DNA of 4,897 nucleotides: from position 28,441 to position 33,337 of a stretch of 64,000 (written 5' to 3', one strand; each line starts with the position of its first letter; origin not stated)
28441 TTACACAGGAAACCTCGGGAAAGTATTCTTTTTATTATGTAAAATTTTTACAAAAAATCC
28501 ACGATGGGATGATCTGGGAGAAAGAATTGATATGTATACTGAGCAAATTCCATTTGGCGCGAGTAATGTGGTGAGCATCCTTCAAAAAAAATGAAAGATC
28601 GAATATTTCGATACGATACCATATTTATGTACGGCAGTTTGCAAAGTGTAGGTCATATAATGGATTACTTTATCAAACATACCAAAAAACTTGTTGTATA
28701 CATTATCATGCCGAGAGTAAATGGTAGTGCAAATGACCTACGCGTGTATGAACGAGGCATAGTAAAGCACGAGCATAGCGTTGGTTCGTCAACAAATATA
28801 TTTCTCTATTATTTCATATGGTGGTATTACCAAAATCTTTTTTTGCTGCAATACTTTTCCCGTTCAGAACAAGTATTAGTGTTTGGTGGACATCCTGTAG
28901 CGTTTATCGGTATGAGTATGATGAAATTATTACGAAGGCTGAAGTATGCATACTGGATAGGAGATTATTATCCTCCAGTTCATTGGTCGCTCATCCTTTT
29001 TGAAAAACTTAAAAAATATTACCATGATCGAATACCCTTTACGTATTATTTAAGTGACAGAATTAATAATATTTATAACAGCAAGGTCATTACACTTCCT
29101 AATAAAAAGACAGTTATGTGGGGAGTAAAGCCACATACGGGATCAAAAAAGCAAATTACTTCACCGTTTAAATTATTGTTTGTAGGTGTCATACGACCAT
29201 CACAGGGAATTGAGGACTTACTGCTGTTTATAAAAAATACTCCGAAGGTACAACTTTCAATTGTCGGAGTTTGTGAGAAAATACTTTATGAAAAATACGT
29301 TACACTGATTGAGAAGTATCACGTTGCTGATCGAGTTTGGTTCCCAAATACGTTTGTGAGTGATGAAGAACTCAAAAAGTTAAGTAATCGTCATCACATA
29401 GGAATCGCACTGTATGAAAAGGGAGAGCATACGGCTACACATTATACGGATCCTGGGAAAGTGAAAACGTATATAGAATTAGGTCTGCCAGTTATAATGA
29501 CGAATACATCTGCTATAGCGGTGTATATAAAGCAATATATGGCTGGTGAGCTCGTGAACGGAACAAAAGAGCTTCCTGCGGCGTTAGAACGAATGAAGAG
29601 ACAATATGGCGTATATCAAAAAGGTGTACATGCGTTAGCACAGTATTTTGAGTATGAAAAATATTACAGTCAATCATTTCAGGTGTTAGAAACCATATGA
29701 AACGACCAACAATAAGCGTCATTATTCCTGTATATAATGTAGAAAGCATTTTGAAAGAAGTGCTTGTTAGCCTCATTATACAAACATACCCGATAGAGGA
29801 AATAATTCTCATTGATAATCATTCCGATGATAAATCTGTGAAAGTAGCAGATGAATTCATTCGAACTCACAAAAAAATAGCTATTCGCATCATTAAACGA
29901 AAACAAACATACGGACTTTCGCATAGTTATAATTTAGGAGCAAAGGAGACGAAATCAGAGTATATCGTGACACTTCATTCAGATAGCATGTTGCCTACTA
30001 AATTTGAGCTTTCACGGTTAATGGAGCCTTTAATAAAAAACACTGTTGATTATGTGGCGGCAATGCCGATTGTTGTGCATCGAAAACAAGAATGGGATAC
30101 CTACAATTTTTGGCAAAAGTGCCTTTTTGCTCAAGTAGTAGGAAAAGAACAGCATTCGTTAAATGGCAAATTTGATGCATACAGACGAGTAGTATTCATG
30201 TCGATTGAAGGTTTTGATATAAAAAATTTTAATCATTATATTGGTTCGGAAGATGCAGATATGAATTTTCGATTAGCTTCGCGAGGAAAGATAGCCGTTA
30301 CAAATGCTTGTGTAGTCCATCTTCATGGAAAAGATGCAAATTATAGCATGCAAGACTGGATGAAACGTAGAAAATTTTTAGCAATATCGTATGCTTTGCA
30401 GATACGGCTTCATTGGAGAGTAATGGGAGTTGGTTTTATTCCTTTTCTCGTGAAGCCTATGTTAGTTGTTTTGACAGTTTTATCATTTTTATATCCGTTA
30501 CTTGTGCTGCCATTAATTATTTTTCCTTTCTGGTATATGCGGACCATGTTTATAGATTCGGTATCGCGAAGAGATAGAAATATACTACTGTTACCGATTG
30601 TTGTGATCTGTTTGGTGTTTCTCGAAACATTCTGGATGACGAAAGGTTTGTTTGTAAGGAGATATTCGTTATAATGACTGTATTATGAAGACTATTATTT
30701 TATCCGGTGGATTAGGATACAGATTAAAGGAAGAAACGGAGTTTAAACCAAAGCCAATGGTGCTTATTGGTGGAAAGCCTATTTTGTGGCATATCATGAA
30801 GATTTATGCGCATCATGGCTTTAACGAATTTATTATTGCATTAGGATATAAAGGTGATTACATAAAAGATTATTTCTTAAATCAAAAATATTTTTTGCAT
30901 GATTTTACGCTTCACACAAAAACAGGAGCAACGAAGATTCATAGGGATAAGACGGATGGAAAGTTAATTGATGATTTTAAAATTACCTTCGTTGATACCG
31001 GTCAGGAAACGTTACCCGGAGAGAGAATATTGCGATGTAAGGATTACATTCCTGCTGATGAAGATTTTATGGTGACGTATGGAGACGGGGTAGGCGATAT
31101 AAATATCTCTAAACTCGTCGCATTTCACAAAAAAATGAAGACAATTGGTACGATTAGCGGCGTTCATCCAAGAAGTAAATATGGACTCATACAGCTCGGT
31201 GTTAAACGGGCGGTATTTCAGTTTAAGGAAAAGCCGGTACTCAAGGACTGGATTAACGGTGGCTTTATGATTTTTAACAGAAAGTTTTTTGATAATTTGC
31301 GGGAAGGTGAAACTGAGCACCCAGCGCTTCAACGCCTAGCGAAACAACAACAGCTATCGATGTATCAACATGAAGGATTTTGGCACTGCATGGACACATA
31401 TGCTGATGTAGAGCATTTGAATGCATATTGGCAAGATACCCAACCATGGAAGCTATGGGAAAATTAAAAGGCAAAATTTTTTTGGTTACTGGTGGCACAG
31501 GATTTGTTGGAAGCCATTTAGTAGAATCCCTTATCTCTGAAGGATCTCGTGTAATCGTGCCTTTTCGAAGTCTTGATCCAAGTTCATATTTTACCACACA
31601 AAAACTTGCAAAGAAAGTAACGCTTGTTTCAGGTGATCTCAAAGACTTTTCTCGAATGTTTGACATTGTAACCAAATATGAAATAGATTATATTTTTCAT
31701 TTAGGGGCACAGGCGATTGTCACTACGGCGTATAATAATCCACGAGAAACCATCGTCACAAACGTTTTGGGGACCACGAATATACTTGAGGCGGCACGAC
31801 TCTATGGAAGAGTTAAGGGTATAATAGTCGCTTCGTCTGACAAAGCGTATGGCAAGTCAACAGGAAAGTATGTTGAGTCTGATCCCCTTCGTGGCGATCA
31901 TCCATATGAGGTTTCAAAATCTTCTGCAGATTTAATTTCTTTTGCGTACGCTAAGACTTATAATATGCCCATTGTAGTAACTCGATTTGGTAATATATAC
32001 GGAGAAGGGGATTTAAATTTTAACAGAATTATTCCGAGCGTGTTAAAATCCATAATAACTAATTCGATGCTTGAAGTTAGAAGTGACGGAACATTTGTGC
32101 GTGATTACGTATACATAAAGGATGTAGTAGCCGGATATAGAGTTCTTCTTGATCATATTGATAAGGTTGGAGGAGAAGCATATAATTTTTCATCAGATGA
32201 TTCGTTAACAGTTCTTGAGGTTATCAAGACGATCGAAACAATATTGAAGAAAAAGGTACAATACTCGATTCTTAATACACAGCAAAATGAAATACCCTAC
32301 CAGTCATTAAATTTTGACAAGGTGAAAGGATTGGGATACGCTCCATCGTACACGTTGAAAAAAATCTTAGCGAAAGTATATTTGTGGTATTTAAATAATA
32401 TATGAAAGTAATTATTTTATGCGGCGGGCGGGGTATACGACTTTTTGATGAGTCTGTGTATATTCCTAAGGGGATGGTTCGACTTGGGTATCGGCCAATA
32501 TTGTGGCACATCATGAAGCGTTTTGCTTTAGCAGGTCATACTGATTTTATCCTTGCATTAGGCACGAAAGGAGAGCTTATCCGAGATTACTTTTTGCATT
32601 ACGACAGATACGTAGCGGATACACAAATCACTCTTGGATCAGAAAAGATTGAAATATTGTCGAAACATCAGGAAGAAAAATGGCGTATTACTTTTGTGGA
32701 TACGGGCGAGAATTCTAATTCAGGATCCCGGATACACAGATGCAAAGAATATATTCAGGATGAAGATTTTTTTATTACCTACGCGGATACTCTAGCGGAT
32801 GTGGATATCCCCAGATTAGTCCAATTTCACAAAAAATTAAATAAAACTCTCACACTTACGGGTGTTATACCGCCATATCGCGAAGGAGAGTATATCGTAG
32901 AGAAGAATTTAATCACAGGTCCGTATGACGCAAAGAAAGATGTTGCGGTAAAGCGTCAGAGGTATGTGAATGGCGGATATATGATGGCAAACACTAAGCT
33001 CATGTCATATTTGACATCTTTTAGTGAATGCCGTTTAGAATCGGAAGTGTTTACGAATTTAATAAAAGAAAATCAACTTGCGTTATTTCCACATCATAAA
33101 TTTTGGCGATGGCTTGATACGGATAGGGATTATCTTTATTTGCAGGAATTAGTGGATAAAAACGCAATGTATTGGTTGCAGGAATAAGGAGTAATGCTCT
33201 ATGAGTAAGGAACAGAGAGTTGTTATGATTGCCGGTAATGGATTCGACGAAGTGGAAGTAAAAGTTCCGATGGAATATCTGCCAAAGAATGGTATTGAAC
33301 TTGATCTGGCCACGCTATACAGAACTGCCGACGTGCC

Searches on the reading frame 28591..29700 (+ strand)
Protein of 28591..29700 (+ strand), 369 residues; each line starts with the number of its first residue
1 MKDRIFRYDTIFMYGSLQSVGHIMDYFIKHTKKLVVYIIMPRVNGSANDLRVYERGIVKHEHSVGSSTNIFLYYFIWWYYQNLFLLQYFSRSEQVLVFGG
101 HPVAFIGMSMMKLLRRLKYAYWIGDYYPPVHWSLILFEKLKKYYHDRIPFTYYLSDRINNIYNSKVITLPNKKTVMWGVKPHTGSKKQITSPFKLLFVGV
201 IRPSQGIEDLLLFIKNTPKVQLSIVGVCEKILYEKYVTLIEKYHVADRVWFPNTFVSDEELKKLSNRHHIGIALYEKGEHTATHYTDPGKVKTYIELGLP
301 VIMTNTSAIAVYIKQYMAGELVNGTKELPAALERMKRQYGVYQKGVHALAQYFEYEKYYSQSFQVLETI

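Call 6: search_protein_families(library=pfam, proteins=[window:28591-29700:+], max_evalue=0.001)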
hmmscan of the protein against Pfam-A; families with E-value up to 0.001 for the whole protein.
window:28591-29700:+ (369 aa): 2 families
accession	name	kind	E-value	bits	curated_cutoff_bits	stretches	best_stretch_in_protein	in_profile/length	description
PF00534.26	Glycos_transf_1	-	3.2e-08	33.7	26.4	1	190-331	13-151/172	Glycosyl transferases group 1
PF13692.12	Glyco_trans_1_4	-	8.6e-05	23.3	27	1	194-334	3-138/142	Glycosyl transferases group 1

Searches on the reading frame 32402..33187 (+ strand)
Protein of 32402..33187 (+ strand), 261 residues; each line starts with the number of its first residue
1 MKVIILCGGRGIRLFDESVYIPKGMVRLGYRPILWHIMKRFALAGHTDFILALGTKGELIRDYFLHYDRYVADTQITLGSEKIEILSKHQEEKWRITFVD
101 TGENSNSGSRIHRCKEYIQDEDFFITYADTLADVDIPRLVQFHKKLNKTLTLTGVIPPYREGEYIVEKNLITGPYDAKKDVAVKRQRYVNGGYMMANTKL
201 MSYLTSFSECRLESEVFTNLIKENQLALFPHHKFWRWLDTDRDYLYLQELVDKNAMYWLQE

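Call 6: search_protein_families(library=pfam, proteins=[window:32402-33187:+], max_evalue=0.001)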
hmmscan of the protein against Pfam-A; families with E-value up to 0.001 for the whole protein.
window:32402-33187:+ (261 aa): 1 family
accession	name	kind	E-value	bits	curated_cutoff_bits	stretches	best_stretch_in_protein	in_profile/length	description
PF00483.29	NTP_transferase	-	1.7e-09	38.1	21.2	1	2-161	1-142/245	Nucleotidyl transferase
